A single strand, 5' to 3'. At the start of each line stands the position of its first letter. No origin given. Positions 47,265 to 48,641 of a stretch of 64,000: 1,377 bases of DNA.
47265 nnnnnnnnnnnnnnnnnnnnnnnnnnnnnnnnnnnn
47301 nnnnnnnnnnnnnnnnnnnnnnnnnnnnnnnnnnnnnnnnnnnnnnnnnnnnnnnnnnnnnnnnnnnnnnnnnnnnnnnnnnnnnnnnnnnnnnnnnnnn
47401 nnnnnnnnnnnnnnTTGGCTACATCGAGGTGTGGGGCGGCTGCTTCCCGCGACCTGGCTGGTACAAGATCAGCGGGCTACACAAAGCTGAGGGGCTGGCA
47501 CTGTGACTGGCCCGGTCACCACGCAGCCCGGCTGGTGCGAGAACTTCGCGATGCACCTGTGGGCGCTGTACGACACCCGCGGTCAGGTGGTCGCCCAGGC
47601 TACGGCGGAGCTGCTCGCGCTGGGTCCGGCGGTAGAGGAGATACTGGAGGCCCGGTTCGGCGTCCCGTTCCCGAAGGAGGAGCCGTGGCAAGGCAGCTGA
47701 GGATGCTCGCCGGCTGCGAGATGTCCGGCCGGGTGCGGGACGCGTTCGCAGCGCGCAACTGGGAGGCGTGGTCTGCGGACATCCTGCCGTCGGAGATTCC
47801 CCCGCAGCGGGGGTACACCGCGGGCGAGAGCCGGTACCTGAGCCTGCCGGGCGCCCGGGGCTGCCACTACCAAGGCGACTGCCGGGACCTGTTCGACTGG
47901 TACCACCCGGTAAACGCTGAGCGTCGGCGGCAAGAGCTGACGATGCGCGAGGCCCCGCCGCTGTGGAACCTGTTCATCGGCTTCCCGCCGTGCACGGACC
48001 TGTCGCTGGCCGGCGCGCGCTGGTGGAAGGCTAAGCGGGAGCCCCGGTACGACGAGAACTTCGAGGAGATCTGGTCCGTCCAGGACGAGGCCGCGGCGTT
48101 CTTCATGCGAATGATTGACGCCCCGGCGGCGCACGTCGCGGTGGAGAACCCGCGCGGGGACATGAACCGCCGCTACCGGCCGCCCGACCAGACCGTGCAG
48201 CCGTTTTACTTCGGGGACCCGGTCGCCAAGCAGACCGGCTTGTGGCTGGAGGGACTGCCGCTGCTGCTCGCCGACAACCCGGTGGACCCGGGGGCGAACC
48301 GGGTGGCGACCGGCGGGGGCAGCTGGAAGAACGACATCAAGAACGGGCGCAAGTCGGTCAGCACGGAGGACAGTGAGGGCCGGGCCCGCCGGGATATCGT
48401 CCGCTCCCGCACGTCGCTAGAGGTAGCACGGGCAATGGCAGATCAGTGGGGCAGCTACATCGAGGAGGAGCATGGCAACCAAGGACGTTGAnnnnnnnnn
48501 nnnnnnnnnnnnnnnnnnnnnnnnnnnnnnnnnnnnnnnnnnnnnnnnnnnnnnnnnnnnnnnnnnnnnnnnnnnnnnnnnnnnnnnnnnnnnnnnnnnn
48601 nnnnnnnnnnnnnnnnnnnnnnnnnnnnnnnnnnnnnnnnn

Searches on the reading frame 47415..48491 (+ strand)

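Call 9: search_protein_families(library=phrogs, proteins=[window:47415-48491:+], max_evalue=0.001)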
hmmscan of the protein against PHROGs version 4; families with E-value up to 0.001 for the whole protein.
window:47415-48491:+ (358 aa): 2 families
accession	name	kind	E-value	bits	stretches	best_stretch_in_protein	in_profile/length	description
phrog_757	-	other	3.5e-45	155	1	93-355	13-228/247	DNA methyltransferase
phrog_27471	-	unknown function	2.3e-16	60.8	1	234-346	1-93/93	-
